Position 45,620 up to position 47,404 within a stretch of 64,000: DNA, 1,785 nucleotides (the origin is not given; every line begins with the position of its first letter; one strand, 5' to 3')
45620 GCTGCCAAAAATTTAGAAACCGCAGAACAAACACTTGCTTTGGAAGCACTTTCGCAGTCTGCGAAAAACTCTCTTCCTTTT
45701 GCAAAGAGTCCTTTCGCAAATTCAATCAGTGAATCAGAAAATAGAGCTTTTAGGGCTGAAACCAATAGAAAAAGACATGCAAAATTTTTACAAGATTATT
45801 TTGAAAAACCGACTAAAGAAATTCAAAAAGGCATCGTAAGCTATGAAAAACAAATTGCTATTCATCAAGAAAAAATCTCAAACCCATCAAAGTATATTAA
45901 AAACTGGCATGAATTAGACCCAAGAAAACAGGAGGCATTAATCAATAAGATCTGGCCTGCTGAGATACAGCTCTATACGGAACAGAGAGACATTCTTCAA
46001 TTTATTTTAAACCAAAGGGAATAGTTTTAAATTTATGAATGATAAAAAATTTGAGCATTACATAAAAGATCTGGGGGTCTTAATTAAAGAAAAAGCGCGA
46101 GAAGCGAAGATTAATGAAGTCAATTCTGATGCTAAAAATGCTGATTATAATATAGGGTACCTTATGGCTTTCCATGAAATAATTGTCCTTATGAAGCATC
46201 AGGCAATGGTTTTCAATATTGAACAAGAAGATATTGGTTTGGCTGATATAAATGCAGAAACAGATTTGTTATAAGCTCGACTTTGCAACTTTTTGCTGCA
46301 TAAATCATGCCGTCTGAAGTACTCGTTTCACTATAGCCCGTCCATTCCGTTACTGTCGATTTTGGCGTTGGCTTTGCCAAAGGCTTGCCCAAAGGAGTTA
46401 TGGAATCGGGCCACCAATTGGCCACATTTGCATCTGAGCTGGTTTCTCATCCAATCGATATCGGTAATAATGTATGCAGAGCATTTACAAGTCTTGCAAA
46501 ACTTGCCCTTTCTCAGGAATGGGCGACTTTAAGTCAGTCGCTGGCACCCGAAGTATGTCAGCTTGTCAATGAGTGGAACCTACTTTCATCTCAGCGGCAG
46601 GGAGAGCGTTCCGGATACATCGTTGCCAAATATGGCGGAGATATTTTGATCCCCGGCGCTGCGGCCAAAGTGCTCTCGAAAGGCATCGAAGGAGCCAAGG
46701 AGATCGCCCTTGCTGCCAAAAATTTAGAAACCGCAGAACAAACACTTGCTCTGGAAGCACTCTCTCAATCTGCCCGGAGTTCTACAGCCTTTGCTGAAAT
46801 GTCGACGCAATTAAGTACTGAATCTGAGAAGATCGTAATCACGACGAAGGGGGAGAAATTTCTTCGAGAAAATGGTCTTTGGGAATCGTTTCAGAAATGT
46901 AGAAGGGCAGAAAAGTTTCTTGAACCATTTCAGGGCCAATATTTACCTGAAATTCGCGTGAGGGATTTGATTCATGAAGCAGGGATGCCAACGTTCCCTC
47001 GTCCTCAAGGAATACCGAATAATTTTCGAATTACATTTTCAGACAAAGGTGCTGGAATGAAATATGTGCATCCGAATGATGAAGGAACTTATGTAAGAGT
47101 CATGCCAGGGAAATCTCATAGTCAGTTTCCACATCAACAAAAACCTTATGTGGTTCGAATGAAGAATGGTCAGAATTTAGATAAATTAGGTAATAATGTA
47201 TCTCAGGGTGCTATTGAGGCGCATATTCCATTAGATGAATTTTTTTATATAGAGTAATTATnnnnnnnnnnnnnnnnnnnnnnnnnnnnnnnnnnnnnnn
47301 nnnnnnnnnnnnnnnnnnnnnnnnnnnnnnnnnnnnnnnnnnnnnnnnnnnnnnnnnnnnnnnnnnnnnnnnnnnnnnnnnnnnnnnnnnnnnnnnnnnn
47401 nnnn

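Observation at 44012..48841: Polymorphic toxin-immunity locus with two orphan cassettes and no recognisable delivery machinery nearby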

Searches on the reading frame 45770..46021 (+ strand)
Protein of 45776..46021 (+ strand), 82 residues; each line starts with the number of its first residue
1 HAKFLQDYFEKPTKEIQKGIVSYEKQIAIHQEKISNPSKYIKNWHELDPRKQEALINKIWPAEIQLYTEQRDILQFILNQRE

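Call 92: search_dna_similar(query=window:45776-46021:+, collection=phages, mode=protein, max_evalue=1, max_rows=25)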
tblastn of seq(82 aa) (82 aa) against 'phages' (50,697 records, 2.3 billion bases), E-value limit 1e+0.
No match.

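Call 93: search_dna_similar(query=window:45776-46021:+, collection=plasmids, mode=protein, max_evalue=1, max_rows=25)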
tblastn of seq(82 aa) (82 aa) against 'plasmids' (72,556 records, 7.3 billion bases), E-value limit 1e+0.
Records with a match: 3; places in all: 3; records where one place covers at least 80% of the query: 3.
Best place of each record, by identity: <60% 3.
By first word of the organism name: Leptospira 2; Simkania 1.
By predicted mobility (MOB-suite, as given by PLSDB): non-mobilizable 2; conjugative 1.
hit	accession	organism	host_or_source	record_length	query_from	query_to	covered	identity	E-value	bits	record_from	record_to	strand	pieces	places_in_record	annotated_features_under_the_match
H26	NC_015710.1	Simkania negevensis Z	-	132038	1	80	98%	58.8%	8e-24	100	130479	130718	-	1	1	none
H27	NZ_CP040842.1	Leptospira weilii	Canis lupus familiaris,urine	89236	1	81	99%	43.0%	6e-15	74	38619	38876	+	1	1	polymorphic toxin-type HINT domain-containing protein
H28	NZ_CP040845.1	Leptospira weilii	Canis lupus familiaris,urine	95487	1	81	99%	43.0%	6e-15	74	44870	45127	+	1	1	polymorphic toxin-type HINT domain-containing protein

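Call 94: get_annotated_region(hit=H27, flank=4000)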
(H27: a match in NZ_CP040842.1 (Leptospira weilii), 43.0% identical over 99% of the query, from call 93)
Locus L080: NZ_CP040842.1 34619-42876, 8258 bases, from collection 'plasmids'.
description: Leptospira weilii strain CUDO6 plasmid pDO6, complete sequence
organism: Leptospira weilii (NCBI taxid 28184)
taxonomy: Bacteria; Spirochaetota; Spirochaetia; Leptospirales; Leptospiraceae; Leptospira; Leptospira weilii
host: -; source: Canis lupus familiaris,urine; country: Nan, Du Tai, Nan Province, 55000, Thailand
typing (MOB-suite, as given by PLSDB): non-mobilizable
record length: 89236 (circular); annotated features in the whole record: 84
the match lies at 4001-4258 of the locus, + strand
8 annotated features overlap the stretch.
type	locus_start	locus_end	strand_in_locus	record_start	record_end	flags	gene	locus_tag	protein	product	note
CDS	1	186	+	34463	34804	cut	-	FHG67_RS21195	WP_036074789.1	hypothetical protein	-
CDS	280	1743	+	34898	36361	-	-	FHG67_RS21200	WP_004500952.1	RHS repeat-associated core domain-containing protein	-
CDS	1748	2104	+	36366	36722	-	-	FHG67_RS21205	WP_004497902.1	hypothetical protein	-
CDS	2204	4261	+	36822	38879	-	-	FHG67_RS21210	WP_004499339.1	polymorphic toxin-type HINT domain-containing protein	-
CDS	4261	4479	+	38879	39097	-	-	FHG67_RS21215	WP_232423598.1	hypothetical protein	-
CDS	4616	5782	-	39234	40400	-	-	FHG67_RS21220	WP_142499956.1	AraC family transcriptional regulator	-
CDS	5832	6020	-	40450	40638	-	-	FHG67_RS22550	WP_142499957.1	hypothetical protein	-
CDS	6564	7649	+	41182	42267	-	-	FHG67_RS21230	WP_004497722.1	DUF1565 domain-containing protein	-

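Call 95: get_annotated_region(hit=H26, flank=4000)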
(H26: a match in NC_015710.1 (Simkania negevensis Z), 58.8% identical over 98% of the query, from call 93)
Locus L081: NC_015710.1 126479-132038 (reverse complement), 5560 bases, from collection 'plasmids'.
description: Simkania negevensis Z plasmid pSn, complete sequence
organism: Simkania negevensis Z (NCBI taxid 331113)
taxonomy: Bacteria; Chlamydiota; Chlamydiia; Parachlamydiales; Simkaniaceae; Simkania; Simkania negevensis; Simkania negevensis Z
host: -; source: -; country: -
typing (MOB-suite, as given by PLSDB): conjugative; relaxase MOBQ; mating-pair formation MPF_F
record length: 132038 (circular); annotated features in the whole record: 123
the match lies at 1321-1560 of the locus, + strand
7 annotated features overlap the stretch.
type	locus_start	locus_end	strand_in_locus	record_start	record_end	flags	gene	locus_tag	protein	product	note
CDS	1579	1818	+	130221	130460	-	-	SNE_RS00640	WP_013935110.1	hypothetical protein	-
CDS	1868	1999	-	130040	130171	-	-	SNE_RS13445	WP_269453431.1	hypothetical protein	-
CDS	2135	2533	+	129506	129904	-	-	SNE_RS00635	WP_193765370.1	hypothetical protein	-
CDS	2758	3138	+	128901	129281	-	-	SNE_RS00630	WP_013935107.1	nucleotide pyrophosphohydrolase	-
CDS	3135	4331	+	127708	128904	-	-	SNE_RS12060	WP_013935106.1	transposase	GO:0006313 - DNA transposition [Evidence IEA]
CDS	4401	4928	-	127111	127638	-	-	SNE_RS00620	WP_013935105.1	ASCH domain-containing protein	-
CDS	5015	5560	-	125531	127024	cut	-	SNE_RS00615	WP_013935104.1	hypothetical protein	-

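Call 100: search_protein_families(library=pfam, proteins=[L080:2204-4258:+, L080:4261-4476:+, L081:1579-1815:+], max_evalue=0.01)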
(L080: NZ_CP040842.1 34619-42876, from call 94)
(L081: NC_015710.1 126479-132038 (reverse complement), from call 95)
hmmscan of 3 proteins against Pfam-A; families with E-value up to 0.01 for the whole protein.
L080:2204-4258:+ (685 aa): 6 families
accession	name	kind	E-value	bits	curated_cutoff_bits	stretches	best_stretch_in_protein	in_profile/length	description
PF07591.16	PT-HINT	-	2e-24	86.8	27.7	1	344-472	1-137/137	Pretoxin HINT domain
PF14890.11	Intein_splicing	-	5.8e-10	39.6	35.8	1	350-428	7-93/155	Intein splicing domain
PF08517.17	AXH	-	2.2e-06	28.6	33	1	339-424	1-95/116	Ataxin-1 and HBP1 module (AXH)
PF13403.11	Hint_2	-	6.1e-06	27.1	28.4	1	337-369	1-33/147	Hint domain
PF01079.26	Hint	-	8.7e-06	25.9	29.7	1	337-413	12-91/213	Hint module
PF05203.21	Hom_end_hint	-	0.0035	17.8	32.1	1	338-400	1-58/228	Hom_end-associated Hint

L080:4261-4476:+ (72 aa): 0 families

L081:1579-1815:+ (79 aa): 0 families

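Call 105: find_related_loci(query=A6, collection=viral_contigs, flank=5000)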
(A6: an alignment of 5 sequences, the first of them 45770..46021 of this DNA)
Query A6 (84 aa) in viral_contigs; peptide patterns used: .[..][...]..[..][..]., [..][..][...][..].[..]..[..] (x = any residue, [..] = any of these).
82 stretches matched a pattern, but none encodes a relative of the query by tblastn (E <= 1e-3).

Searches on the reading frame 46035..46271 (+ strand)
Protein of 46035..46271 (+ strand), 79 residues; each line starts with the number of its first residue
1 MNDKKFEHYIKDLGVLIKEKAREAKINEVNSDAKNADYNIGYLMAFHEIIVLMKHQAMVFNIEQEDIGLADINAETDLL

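Call 4: search_protein_families(library=pfam, proteins=[window:46035-46271:+], max_evalue=1)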
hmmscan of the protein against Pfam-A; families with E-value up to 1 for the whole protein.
window:46035-46271:+ (79 aa): 0 families

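Call 5: search_protein_families(library=ncbifam, proteins=[window:46035-46271:+], max_evalue=1)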
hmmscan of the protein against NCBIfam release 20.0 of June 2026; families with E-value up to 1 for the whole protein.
window:46035-46271:+ (79 aa): 0 families

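Call 67: list_cluster_members(proteins=[P0023, P0001, P0005, window:46035-46271:+, window:47262-47627:+, window:48470-48838:+])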
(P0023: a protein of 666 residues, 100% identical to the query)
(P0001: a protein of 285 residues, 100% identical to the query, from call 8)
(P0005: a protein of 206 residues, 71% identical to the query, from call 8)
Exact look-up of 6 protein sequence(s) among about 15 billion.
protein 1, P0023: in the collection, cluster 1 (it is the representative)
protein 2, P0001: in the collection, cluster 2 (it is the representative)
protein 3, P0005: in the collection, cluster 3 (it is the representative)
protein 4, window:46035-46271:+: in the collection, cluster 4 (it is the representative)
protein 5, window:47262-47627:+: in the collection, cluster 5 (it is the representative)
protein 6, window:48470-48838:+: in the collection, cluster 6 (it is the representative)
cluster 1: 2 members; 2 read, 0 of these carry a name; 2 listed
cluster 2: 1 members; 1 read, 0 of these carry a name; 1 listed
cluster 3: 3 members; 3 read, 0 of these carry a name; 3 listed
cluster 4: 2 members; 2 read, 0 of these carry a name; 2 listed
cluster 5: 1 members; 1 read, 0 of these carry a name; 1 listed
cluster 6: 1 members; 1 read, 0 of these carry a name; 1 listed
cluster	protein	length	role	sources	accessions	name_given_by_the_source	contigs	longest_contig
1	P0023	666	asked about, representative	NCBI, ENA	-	-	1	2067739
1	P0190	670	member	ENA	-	-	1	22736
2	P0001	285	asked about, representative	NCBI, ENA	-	-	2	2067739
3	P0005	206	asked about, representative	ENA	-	-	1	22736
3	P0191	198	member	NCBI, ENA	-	-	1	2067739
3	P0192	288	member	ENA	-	-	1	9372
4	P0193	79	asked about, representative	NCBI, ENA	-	-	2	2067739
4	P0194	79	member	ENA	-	-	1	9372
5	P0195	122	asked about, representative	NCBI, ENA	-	-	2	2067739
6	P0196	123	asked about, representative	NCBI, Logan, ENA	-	-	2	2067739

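Call 90: search_protein_families(library=padloc, proteins=[window:46035-46271:+], max_evalue=0.1)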
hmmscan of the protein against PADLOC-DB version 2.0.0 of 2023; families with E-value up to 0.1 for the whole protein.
window:46035-46271:+ (79 aa): 0 families

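Call 103: search_protein_families(library=phrogs, proteins=[window:46035-46271:+], max_evalue=0.1)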
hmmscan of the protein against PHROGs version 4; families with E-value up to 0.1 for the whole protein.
window:46035-46271:+ (79 aa): 1 family
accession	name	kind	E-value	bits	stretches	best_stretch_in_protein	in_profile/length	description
phrog_6466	-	DNA, RNA and nucleotide metabolism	0.015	16.6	1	2-62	36-95/104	DNA ligase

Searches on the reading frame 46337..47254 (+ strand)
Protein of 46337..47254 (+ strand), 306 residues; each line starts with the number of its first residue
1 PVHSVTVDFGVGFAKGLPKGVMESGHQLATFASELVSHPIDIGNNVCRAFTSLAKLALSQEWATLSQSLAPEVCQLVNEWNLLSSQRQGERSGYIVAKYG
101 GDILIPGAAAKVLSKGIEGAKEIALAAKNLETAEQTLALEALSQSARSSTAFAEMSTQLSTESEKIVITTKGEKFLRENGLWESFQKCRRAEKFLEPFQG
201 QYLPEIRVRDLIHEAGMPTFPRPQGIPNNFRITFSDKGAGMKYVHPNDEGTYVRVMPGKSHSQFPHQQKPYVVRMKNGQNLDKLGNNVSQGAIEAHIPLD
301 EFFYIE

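Call 4: search_protein_families(library=pfam, proteins=[window:46385-47254:+], max_evalue=1)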
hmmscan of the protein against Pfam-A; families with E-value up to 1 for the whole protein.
window:46385-47254:+ (290 aa): 1 family
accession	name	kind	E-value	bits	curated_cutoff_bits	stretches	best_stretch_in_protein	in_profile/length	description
PF09639.16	YjcQ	-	0.2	12.3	23.3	1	142-168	58-84/95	YjcQ protein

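Call 5: search_protein_families(library=ncbifam, proteins=[window:46337-47254:+], max_evalue=1)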
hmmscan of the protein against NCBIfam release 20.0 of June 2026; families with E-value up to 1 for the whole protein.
window:46337-47254:+ (306 aa): 0 families

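Call 6: search_solved_structures(query=window:46337-47254:+, max_evalue=10)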
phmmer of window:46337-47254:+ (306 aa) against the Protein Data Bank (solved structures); distinct sequences matched with E-value up to 10: 0.

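Call 8: find_homologous_proteins(query=window:46337-47254:+, max_evalue=0.001)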
Query window:46337-47254:+ (306 aa): 22 proteins with E <= 0.001 among 3964 candidates.
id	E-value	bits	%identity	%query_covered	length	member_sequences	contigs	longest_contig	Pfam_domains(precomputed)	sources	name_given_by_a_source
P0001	2.6e-186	636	100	93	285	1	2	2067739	-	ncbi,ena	-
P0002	4.3e-119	415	62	97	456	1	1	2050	PF14559.13,PF13414.13,PF00515.35,PF13181.13,PF07719.24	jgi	jgi:hypothetical protein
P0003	1.9e-109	384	58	98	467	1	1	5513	PF13414.13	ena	-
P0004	8.5e-88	313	51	97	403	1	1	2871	PF14559.13,PF13431.13,PF13371.13,PF00515.35,PF13432.13,PF07719.24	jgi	jgi:tetratricopeptide (TPR) repeat protein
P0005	1.3e-85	305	71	65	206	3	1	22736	-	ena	-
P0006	1.0e-81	293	48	96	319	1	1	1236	-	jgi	jgi:hypothetical protein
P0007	7.8e-66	241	41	94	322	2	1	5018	-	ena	-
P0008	1.9e-65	239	43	94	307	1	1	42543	-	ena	-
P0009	2.3e-65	239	43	99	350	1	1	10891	PF13414.13,PF13371.13,PF00515.35,PF07719.24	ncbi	-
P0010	2.4e-64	236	46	81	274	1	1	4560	-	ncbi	-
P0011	1.2e-56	210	66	50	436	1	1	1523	PF14559.13,PF13414.13,PF00515.35,PF13432.13,PF07719.24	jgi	jgi:hypothetical protein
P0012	3.1e-56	209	56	59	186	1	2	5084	-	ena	-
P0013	3.7e-55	206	56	59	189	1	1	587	-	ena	-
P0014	9.2e-54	201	44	75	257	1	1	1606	-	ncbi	-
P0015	2.6e-44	170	55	46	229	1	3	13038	-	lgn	-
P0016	4.1e-42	163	41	75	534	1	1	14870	-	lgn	-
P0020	3.0e-40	157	53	43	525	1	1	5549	PF20693.4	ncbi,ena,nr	ncbi:MAG: hypothetical protein K940chlam2_01177 [Chlamydiae bacterium]|nr:hypothetical protein [Chla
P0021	5.9e-39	152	45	58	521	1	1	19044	-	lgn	-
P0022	1.7e-38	151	53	45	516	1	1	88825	-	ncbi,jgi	-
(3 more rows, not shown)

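Call 11: search_protein_families(library=pfam, proteins=[P0020, P0016, P0021, P0022, P0011], max_evalue=0.1)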
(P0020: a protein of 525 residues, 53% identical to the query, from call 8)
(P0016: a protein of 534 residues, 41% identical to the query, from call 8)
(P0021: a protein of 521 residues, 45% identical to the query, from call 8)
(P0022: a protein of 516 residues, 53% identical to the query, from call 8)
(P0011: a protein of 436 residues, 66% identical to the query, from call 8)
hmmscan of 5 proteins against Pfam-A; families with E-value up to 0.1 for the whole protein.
P0020 (525 aa): 1 family
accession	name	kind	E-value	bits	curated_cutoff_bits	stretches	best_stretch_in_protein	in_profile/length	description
PF20693.3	YobI-ATPase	-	1.5e-05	25.1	27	1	144-246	137-236/363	YobI-like P-loop NTPase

P0016 (534 aa): 1 family
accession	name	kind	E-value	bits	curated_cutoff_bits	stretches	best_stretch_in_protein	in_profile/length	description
PF25587.1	Rv2743c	-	0.061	13.4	27.7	0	148-200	43-95/237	Rv2743c family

P0021 (521 aa): 1 family
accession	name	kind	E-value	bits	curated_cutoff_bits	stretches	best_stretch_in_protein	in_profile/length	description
PF07225.17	NDUF_B4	-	0.046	14.1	21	0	121-167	57-102/124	NADH-ubiquinone oxidoreductase B15 subunit (NDUFB4)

P0022 (516 aa): 1 family
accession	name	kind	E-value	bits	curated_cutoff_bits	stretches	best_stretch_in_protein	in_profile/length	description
PF06363.16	Picorna_P3A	-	0.024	15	25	1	133-162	50-79/98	Picornaviridae P3A protein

P0011 (436 aa): 16 families
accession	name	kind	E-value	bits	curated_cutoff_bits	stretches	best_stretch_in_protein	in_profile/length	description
PF13414.12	TPR_11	-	2e-07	31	26.8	1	219-256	5-42/42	TPR repeat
PF07719.23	TPR_2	-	7.4e-07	29.3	27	1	210-241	3-34/34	Tetratricopeptide repeat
PF13432.12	TPR_16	-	1.1e-06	29.4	32.7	1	214-265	3-54/65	Tetratricopeptide repeat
PF14559.12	TPR_19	-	1.4e-06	28.9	25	1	218-259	1-42/68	Tetratricopeptide repeat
PF00515.34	TPR_1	-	1.8e-06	27.9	27.8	1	243-266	2-25/34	Tetratricopeptide repeat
PF13431.12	TPR_17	-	7.7e-05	23.1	24.4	1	231-258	2-29/34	Tetratricopeptide repeat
PF13371.12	TPR_9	-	0.00018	21.9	35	1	219-272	6-59/73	Tetratricopeptide repeat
PF13181.12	TPR_8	-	0.00025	21.4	25.7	0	219-241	12-34/34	Tetratricopeptide repeat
PF03704.23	BTAD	-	0.0011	19.7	22.1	1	211-270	65-124/146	Bacterial transcriptional activator domain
PF13424.12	TPR_12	-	0.0011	19.5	30.1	1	214-258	9-54/77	Tetratricopeptide repeat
PF13428.12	TPR_14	-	0.0046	18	23.5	1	215-250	8-43/44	Tetratricopeptide repeat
PF14863.12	Alkyl_sulf_dimr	-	0.011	16.5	26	1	213-269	74-130/139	Alkyl sulfatase dimerisation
PF03348.21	Serinc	-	0.013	14.9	24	1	37-110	273-340/434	Serine incorporator (Serinc)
PF13174.12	TPR_6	-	0.031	15.3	26.3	0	243-266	1-24/33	Tetratricopeptide repeat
PF24575.1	TPR_Slam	-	0.052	14.4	35.2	0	215-257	54-96/104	Surface lipoprotein assembly modifier, N-terminal TPR repeats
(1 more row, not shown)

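Call 90: search_protein_families(library=padloc, proteins=[window:46337-47254:+], max_evalue=0.1)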
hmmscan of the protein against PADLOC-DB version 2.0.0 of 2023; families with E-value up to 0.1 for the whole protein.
window:46337-47254:+ (306 aa): 0 families
